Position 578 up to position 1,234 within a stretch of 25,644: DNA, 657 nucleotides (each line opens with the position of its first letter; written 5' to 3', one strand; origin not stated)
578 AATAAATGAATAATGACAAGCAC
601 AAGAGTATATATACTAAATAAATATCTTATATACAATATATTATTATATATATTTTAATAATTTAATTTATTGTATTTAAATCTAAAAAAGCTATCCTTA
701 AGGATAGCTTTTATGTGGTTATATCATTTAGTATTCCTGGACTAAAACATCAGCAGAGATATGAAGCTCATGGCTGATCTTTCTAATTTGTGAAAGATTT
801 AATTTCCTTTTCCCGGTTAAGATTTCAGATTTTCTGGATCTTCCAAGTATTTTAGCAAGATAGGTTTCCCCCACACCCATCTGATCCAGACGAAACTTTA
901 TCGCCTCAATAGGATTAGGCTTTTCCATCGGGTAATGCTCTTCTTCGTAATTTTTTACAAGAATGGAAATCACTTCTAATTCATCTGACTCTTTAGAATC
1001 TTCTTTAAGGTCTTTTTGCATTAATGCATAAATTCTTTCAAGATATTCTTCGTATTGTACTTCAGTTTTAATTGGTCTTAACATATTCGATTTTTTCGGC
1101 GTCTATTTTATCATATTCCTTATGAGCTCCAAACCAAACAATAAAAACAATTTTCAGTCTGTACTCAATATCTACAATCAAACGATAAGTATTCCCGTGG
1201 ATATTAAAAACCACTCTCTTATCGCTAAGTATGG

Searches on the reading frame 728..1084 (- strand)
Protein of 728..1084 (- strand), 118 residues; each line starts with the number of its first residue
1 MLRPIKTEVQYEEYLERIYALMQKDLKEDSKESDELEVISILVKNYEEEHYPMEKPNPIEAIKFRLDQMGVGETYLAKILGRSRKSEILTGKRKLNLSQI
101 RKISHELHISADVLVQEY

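Call 5: search_protein_families(library=ncbifam, proteins=[window:728-1084:-], max_evalue=0.1)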
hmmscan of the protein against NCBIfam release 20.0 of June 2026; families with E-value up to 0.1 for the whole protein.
window:728-1084:- (118 aa): 1 family
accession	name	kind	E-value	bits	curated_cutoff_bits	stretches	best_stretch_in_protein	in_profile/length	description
NF040643.1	S6_alt_immun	equivalog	0.063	13.8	30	0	57-105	12-60/78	pyocin S6 family toxin immunity protein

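Call 80: search_protein_families(library=pfam, proteins=[window:728-1084:-], max_evalue=0.01)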
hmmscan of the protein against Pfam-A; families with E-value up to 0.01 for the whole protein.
window:728-1084:- (118 aa): 0 families
